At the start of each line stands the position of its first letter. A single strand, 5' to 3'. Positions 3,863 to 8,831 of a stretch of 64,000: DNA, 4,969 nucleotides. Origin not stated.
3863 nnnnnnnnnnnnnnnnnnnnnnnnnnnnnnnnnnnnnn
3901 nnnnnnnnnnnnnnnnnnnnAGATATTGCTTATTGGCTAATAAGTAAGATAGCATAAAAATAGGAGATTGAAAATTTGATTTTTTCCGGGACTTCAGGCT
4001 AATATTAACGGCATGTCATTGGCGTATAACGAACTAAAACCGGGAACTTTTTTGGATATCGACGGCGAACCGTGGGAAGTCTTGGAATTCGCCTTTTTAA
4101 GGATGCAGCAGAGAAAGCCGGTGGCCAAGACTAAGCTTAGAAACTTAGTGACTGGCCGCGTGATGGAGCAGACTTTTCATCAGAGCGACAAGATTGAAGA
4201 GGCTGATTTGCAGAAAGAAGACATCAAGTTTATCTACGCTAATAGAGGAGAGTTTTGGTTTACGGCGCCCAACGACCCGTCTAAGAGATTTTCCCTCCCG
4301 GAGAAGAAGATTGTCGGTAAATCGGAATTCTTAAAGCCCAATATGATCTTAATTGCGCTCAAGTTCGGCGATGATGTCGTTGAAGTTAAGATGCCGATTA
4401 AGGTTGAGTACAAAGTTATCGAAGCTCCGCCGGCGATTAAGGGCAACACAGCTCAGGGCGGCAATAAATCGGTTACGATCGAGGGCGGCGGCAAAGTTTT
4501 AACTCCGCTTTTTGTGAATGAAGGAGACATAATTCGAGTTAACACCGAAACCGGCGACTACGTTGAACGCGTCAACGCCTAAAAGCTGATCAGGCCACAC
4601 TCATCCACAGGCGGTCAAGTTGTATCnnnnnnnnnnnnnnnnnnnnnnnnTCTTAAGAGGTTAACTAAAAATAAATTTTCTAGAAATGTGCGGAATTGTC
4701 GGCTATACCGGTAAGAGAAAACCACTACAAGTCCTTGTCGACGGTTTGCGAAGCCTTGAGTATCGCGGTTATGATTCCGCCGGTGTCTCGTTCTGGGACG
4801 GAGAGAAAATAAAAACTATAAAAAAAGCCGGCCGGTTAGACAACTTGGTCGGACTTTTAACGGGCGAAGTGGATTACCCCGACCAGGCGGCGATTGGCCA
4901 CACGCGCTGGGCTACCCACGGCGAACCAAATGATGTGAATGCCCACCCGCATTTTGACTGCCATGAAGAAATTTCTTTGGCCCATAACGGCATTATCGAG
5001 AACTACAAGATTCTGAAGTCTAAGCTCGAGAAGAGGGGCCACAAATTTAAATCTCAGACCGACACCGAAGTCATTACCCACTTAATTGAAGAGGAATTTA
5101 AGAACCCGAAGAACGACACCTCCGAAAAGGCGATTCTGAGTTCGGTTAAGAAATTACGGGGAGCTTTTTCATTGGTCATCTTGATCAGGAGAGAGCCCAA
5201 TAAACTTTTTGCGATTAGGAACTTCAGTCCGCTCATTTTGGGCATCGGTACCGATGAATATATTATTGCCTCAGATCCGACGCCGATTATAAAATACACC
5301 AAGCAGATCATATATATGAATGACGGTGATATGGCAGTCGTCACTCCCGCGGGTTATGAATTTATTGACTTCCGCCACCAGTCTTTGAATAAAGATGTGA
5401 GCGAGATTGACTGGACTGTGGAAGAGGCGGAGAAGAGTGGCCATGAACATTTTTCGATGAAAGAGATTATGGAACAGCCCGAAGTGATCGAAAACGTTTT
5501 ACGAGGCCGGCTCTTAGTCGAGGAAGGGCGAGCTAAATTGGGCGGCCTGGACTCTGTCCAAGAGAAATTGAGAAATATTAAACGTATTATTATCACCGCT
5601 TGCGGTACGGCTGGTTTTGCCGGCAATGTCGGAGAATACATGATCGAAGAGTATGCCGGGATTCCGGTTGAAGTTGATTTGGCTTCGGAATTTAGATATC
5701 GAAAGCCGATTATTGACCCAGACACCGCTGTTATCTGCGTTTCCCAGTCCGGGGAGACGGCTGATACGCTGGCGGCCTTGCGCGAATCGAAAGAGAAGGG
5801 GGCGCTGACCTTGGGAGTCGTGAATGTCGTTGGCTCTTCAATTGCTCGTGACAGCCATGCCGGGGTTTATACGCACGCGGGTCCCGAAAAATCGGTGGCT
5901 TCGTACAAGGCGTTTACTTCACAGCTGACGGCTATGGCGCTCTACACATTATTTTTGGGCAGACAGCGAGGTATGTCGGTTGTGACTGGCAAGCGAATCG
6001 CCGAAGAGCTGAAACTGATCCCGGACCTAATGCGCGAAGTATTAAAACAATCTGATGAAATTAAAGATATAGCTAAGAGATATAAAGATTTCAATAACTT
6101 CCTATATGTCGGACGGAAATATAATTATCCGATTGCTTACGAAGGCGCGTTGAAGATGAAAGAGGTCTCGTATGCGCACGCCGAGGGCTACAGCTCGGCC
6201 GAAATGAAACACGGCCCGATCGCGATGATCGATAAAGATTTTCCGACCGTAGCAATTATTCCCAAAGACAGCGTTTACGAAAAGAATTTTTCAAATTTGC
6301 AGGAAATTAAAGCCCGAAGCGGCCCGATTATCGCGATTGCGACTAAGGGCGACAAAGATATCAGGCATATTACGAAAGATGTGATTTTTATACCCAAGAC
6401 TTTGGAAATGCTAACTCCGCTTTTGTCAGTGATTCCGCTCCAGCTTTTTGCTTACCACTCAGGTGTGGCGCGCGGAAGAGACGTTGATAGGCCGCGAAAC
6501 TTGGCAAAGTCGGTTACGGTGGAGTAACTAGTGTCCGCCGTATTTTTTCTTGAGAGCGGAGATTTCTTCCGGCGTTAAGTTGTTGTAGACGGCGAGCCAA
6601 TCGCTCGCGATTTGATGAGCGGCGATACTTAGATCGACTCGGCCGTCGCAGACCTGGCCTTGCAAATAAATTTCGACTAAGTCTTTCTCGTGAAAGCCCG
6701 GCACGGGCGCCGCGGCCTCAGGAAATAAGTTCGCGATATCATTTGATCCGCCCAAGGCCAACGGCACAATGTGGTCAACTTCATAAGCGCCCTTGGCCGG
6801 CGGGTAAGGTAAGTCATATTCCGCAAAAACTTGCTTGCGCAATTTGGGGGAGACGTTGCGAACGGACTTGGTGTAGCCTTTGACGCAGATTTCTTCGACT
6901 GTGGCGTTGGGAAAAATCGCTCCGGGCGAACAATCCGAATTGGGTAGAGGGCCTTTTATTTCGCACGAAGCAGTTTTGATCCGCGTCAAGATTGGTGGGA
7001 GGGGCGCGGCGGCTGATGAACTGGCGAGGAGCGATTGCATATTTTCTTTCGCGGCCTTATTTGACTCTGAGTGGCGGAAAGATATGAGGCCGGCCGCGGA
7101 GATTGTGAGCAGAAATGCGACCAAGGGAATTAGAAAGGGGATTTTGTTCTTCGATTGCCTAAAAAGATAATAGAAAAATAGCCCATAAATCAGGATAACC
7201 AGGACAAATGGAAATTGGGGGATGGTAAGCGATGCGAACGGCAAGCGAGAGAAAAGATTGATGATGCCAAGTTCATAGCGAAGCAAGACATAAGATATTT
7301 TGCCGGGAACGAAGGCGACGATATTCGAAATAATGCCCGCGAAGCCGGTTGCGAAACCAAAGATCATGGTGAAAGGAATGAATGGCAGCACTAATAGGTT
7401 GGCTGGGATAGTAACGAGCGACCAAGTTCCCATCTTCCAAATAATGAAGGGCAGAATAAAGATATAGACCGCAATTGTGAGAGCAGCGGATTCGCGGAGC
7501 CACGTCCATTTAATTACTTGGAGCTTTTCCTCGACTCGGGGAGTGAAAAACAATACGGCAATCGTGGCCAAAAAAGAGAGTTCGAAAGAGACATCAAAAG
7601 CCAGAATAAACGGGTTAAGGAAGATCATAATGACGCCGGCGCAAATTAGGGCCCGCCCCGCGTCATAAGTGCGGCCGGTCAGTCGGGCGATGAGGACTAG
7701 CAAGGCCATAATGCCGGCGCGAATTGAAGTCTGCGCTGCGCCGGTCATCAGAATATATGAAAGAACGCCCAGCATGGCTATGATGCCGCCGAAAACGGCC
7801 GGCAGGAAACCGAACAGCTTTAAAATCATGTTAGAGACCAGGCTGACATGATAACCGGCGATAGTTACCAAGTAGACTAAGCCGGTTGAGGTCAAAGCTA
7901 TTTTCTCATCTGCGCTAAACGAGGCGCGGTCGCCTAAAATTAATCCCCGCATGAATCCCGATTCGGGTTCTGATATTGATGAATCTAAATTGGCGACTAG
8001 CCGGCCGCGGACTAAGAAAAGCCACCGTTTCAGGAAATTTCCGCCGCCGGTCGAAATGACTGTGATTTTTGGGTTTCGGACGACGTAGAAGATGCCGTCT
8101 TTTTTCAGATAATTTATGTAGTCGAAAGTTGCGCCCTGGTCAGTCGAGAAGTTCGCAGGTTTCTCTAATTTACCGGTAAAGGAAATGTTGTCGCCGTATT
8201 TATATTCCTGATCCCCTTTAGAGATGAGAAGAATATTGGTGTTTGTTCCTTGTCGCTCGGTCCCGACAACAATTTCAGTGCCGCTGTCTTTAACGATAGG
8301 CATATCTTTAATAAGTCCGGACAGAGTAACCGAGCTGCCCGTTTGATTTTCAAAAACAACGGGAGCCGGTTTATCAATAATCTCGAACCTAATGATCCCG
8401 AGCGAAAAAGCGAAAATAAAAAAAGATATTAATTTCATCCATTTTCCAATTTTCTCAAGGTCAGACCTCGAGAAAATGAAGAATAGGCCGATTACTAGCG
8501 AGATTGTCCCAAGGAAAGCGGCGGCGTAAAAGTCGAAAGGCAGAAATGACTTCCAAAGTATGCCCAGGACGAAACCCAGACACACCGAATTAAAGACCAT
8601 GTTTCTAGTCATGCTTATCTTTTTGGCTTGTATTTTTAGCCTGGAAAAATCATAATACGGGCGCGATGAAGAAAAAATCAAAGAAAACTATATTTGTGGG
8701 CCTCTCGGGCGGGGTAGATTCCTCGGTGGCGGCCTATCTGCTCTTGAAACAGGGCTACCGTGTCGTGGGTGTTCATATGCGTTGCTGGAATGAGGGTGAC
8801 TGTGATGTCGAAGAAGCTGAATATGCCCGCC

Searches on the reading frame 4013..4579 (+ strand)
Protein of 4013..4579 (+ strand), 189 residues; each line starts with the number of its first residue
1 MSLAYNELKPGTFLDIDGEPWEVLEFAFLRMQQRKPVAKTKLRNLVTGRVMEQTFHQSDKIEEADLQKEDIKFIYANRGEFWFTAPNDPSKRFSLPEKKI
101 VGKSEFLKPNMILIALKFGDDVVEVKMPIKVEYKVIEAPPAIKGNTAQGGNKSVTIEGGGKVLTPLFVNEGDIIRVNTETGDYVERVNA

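Call 15: search_protein_families(library=pfam, proteins=[window:4013-4579:+], max_evalue=0.001)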
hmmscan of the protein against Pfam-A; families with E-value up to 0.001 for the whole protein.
window:4013-4579:+ (189 aa): 2 families
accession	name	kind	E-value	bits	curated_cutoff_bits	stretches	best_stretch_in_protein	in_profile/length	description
PF09285.17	Elong-fact-P_C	-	1.7e-20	72.9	25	1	131-186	1-56/56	Elongation factor P, C-terminal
PF08207.18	EFP_N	-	4.3e-15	55.9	23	1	6-61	3-58/58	Elongation factor P (EF-P) KOW-like domain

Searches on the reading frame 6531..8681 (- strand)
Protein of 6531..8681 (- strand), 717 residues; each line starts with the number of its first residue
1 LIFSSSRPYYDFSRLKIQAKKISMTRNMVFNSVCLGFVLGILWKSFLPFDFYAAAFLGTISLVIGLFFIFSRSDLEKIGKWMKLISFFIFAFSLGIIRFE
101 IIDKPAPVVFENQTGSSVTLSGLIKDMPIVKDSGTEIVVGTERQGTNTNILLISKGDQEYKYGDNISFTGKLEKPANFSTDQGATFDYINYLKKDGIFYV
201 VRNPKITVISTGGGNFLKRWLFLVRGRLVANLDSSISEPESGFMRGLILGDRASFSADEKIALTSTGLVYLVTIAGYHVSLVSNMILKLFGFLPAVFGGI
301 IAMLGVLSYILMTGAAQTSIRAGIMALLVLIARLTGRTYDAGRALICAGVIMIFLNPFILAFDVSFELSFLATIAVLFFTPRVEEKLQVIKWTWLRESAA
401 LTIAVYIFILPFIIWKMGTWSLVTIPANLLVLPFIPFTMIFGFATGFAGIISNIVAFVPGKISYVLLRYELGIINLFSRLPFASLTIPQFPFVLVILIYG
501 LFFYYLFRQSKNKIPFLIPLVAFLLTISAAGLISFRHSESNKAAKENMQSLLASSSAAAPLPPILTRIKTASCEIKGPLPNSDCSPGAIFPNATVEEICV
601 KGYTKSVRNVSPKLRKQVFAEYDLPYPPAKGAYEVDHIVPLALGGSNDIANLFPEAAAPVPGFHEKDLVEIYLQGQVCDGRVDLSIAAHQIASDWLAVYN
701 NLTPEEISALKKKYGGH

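Call 100: search_protein_families(library=pfam, proteins=[window:6531-8681:-], max_evalue=0.001)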
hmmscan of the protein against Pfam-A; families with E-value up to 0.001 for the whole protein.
window:6531-8681:- (717 aa): 2 families
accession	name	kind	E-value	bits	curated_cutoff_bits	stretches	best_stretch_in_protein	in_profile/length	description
PF03772.21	Competence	-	3e-40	138.7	23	1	247-508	1-266/270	Competence protein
PF13567.11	DUF4131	-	6.4e-12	45.9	31.6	1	49-202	5-158/165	Domain of unknown function (DUF4131)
